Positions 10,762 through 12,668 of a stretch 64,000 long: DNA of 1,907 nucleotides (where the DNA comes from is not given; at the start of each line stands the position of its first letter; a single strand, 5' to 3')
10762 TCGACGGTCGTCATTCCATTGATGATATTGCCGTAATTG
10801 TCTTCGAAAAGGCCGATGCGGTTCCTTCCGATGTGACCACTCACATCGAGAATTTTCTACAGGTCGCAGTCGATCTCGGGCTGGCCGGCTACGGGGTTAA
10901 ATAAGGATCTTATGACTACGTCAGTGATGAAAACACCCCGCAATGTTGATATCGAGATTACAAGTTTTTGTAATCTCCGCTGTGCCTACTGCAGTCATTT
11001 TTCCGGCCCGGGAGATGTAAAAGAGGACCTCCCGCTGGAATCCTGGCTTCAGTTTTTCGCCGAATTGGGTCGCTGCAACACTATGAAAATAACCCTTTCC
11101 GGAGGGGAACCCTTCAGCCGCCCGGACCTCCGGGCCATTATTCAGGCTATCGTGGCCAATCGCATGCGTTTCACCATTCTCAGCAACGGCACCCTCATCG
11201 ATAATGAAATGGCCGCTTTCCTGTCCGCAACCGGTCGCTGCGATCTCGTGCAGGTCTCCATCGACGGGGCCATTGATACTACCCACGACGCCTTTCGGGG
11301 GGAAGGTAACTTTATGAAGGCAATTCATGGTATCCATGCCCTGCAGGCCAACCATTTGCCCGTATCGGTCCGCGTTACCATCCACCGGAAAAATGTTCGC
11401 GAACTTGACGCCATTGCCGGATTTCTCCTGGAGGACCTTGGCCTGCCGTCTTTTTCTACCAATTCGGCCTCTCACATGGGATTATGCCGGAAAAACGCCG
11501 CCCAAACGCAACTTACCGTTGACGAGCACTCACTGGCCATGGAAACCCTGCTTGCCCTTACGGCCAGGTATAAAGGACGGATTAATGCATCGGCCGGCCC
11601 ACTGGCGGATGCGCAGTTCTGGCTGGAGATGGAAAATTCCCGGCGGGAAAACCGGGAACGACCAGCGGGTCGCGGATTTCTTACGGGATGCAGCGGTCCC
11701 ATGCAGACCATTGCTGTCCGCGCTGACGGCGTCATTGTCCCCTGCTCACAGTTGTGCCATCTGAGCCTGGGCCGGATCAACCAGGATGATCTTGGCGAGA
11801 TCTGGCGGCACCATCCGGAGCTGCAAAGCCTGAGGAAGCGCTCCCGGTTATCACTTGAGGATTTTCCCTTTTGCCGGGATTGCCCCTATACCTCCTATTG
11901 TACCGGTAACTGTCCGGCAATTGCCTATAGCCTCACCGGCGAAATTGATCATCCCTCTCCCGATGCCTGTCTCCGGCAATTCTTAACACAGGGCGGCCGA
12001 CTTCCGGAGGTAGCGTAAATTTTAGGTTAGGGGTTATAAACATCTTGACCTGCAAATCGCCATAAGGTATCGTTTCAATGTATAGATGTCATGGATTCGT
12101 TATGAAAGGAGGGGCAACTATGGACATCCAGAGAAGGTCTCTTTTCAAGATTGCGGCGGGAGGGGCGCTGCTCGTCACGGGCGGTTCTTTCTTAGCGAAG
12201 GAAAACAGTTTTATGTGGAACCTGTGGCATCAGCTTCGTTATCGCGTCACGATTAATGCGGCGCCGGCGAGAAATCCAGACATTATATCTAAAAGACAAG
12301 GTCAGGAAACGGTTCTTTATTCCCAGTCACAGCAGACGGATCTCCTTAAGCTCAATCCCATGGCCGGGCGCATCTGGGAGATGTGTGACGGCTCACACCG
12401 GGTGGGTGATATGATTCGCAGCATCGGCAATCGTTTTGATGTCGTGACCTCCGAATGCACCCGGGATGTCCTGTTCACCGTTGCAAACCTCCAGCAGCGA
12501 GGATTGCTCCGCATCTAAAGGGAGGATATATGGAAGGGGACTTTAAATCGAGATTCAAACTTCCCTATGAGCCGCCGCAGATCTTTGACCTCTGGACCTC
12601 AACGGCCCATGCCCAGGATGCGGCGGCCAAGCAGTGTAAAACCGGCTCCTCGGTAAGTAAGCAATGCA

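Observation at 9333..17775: RiPP-style peptide-maturation cassette embedded in, and co-transcribed with, an exosortase/PEP-CTERM EPS locus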

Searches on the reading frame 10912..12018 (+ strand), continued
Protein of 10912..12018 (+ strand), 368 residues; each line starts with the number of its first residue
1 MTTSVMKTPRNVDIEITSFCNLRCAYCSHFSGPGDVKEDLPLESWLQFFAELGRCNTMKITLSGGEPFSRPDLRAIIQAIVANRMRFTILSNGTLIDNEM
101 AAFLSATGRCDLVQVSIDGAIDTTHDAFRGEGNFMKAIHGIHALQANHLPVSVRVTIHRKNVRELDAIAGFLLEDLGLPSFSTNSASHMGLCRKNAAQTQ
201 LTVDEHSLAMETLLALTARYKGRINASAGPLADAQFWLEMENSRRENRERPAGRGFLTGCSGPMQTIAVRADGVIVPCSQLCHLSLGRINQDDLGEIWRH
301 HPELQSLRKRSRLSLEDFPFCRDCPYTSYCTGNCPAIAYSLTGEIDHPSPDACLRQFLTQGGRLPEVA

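Call 41: search_solved_structures(query=window:10912-12018:+, max_evalue=0.001)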
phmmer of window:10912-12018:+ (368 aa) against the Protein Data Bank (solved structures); distinct sequences matched with E-value up to 0.001: 19.
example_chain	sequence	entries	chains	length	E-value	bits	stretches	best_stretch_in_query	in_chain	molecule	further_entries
6efn_A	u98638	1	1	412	1.8e-19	73.3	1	9-168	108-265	Sporulation killing factor maturation protein SkfB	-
6c8v_A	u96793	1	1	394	9.5e-15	57.7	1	5-198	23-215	Coenzyme PQQ synthesis protein E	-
5wgg_A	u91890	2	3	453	2.7e-09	39.8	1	14-122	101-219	Radical SAM domain protein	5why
7vob_C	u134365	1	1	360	8e-07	31.7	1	12-165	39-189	Cytosylglucuronate decarboxylase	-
7voc_C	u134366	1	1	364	8.2e-07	31.6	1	12-165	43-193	Cytosylglucuronate decarboxylase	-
7wzv_A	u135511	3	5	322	1.4e-06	30.8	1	6-108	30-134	4Fe-4S cluster-binding domain-containing protein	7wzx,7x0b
9dfw_A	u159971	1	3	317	4.6e-05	25.9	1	6-141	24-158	Radical SAM core domain-containing protein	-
9dfu_A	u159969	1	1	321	5e-05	25.8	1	6-162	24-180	Radical SAM core domain-containing protein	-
9dgw_A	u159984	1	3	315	5.9e-05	25.5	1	6-141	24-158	Radical SAM core domain-containing protein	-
6q2p_A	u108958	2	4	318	8e-05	25.1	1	7-134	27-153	Radical S-adenosyl methionine domain-containing protein 2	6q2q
6b4c_A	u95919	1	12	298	8.1e-05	25.1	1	8-141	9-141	Viperin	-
5vsl_A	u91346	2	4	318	8.1e-05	25.1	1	7-134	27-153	Radical S-adenosyl methionine domain-containing protein 2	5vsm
7n7i_A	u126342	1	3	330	0.0001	24.7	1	8-141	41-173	Viperin-like enzyme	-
9dfn_A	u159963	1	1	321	0.00012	24.5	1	7-162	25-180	Radical SAM core domain-containing protein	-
5v1q_A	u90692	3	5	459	0.00017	24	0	6-105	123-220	Radical SAM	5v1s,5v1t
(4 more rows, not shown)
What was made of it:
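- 10912..12018 (+): ScmE, a radical SAM/SPASM enzyme (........; full 7-Cys SPASM motif). The nearest solved relatives are SkfB, PqqE and CteB (call 41).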

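Call 65: search_protein_families(library=ncbifam, proteins=[L003:11254-11652:+, L002:3926-4327:-, L075:8504-8902:-, L014:15027-15452:-, L005:15646-16071:-, L013:15032-15463:-], max_evalue=10)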
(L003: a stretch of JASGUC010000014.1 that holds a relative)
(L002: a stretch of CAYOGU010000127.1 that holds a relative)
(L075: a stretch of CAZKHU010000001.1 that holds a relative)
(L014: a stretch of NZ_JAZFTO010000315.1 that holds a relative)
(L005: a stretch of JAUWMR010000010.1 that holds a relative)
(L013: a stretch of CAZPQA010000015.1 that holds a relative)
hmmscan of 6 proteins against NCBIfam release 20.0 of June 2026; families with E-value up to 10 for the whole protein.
L003:11254-11652:+ (132 aa): 7 families
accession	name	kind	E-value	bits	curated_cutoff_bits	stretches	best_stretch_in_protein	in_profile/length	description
TIGR03859.1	PQQ_PqqD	equivalog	3.2e-06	26.9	46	1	76-128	26-77/81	pyrroloquinoline quinone biosynthesis peptide chaperone PqqD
TIGR04248.1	SCM_PqqD_rel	equivalog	1.6e-05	25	100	1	59-130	10-80/84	SynChlorMet cassette protein ScmD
NF002535.0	PRK02079.1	equivalog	6.7e-05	22.6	101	1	76-111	35-70/92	pyrroloquinoline quinone biosynthesis peptide chaperone PqqD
NF033536.1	lasso_PqqD_Bac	exception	0.00026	21.1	80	1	55-130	11-85/88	lasso peptide biosynthesis PqqD family chaperone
TIGR04302.1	geo_PqqD_fam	equivalog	0.00029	21.2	100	1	34-129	9-98/102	GeoRSP system PqqD family peptide chaperone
NF050149.1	RiPP_bind_ApyI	equivalog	0.0024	17.2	200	1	51-111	180-243/260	RiPP maturation protein ApyI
NF033530.1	lasso_PqqD_Strm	exception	0.029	14.6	70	1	76-130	23-77/78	lasso peptide biosynthesis PqqD family chaperone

L002:3926-4327:- (133 aa): 7 families
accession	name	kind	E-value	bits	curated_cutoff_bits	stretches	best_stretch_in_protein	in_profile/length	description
TIGR04302.1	geo_PqqD_fam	equivalog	3.5e-09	37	100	1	75-132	45-101/102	GeoRSP system PqqD family peptide chaperone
NF033536.1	lasso_PqqD_Bac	exception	1.9e-07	31.1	80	1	56-132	11-87/88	lasso peptide biosynthesis PqqD family chaperone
TIGR03859.1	PQQ_PqqD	equivalog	2.9e-07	30.3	46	1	76-131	26-80/81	pyrroloquinoline quinone biosynthesis peptide chaperone PqqD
TIGR04248.1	SCM_PqqD_rel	equivalog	2.8e-06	27.5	100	1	64-132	13-82/84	SynChlorMet cassette protein ScmD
NF002535.0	PRK02079.1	equivalog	3.5e-05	23.5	101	1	75-126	34-84/92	pyrroloquinoline quinone biosynthesis peptide chaperone PqqD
NF033530.1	lasso_PqqD_Strm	exception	0.0012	19.1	70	1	62-131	9-78/78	lasso peptide biosynthesis PqqD family chaperone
NF050069.2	PqqD_rel_WgkC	exception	0.034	14.1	110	1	58-129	13-84/103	PqqD family peptide maturation chaperone WgkC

L075:8504-8902:- (132 aa): 5 families
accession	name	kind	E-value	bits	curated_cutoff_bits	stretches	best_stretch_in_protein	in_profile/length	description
TIGR04302.1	geo_PqqD_fam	equivalog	3.3e-06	27.5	100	1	72-130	43-100/102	GeoRSP system PqqD family peptide chaperone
TIGR03859.1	PQQ_PqqD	equivalog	0.00097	19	46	1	75-126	26-76/81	pyrroloquinoline quinone biosynthesis peptide chaperone PqqD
NF033536.1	lasso_PqqD_Bac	exception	0.0018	18.4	80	1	78-130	34-86/88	lasso peptide biosynthesis PqqD family chaperone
NF002535.0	PRK02079.1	equivalog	0.0019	18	101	1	75-122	35-81/92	pyrroloquinoline quinone biosynthesis peptide chaperone PqqD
NF033530.1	lasso_PqqD_Strm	exception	0.0097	16.1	70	1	56-129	3-77/78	lasso peptide biosynthesis PqqD family chaperone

L014:15027-15452:- (141 aa): 2 families
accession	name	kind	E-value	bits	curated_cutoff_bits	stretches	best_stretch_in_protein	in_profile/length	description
NF033536.1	lasso_PqqD_Bac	exception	0.0041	17.2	80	1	88-137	35-84/88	lasso peptide biosynthesis PqqD family chaperone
TIGR03859.1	PQQ_PqqD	equivalog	0.033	14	46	1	87-138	29-79/81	pyrroloquinoline quinone biosynthesis peptide chaperone PqqD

L005:15646-16071:- (141 aa): 4 families
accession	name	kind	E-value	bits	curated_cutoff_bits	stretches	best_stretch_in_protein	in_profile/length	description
TIGR04302.1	geo_PqqD_fam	equivalog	0.0031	17.9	100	1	85-140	46-100/102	GeoRSP system PqqD family peptide chaperone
NF033536.1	lasso_PqqD_Bac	exception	0.0065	16.6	80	1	90-139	36-85/88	lasso peptide biosynthesis PqqD family chaperone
TIGR03859.1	PQQ_PqqD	equivalog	0.034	14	46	1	85-135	26-75/81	pyrroloquinoline quinone biosynthesis peptide chaperone PqqD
TIGR04248.1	SCM_PqqD_rel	equivalog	0.04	14.1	100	1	66-131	10-72/84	SynChlorMet cassette protein ScmD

L013:15032-15463:- (143 aa): 4 families
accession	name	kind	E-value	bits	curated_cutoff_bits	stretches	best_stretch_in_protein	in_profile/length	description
NF033536.1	lasso_PqqD_Bac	exception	0.0035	17.5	80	1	89-139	34-84/88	lasso peptide biosynthesis PqqD family chaperone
TIGR04248.1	SCM_PqqD_rel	equivalog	0.0036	17.5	100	1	62-140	4-80/84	SynChlorMet cassette protein ScmD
TIGR03859.1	PQQ_PqqD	equivalog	0.0064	16.3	46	1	86-136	26-75/81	pyrroloquinoline quinone biosynthesis peptide chaperone PqqD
TIGR04302.1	geo_PqqD_fam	equivalog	0.16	12.4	100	1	88-141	48-100/102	GeoRSP system PqqD family peptide chaperone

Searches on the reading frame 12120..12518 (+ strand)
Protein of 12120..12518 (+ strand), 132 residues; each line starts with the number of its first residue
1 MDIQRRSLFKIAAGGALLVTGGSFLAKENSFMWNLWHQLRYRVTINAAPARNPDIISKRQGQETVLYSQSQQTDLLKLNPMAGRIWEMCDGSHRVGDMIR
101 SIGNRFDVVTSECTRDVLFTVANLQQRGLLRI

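Call 4: search_protein_families(library=ncbifam, proteins=[window:12120-12518:+], max_evalue=0.01)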
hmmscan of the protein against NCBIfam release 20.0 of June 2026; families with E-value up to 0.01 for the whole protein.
window:12120-12518:+ (132 aa): 5 families
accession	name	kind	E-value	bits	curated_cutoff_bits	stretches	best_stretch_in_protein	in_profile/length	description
TIGR04248.1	SCM_PqqD_rel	equivalog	6.7e-09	35.8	100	1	63-131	14-82/84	SynChlorMet cassette protein ScmD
NF033536.1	lasso_PqqD_Bac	exception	1.9e-07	31.1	80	1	55-131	13-87/88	lasso peptide biosynthesis PqqD family chaperone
TIGR03859.1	PQQ_PqqD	equivalog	6.2e-07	29.2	46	1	75-130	26-80/81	pyrroloquinoline quinone biosynthesis peptide chaperone PqqD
TIGR04302.1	geo_PqqD_fam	equivalog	2e-05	25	100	1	64-130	38-100/102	GeoRSP system PqqD family peptide chaperone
NF002535.0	PRK02079.1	equivalog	8.1e-05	22.3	101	1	74-118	34-77/92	pyrroloquinoline quinone biosynthesis peptide chaperone PqqD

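Call 5: search_protein_families(library=pfam, proteins=[window:12120-12518:+], max_evalue=0.01)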
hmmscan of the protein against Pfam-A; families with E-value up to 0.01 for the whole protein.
window:12120-12518:+ (132 aa): 1 family
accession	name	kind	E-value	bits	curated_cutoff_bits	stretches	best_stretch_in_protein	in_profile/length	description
PF05402.18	PqqD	-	7.4e-13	49.1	23.4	1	65-130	3-67/67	Coenzyme PQQ synthesis protein D (PqqD)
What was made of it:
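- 12120..12518 (+): PqqD/RRE-domain protein with a twin-arginine (Tat)-type signal peptide (QRRSLFK + h-region + FLA). PqqD 49 bits over residues 65-130 (call 5).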

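Call 65: search_protein_families(library=ncbifam, proteins=[window:12120-12518:+], max_evalue=10)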
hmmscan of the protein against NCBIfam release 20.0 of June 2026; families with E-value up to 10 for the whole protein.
window:12120-12518:+ (132 aa): 7 families
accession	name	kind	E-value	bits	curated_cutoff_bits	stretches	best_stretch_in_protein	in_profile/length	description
TIGR04248.1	SCM_PqqD_rel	equivalog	6.7e-09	35.8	100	1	63-131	14-82/84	SynChlorMet cassette protein ScmD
NF033536.1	lasso_PqqD_Bac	exception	1.9e-07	31.1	80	1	55-131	13-87/88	lasso peptide biosynthesis PqqD family chaperone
TIGR03859.1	PQQ_PqqD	equivalog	6.2e-07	29.2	46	1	75-130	26-80/81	pyrroloquinoline quinone biosynthesis peptide chaperone PqqD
TIGR04302.1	geo_PqqD_fam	equivalog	2e-05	25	100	1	64-130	38-100/102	GeoRSP system PqqD family peptide chaperone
NF002535.0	PRK02079.1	equivalog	8.1e-05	22.3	101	1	74-118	34-77/92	pyrroloquinoline quinone biosynthesis peptide chaperone PqqD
NF033530.1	lasso_PqqD_Strm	exception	0.021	15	70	1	53-129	2-77/78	lasso peptide biosynthesis PqqD family chaperone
NF050149.1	RiPP_bind_ApyI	equivalog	0.087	12.1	200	1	50-109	180-237/260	RiPP maturation protein ApyI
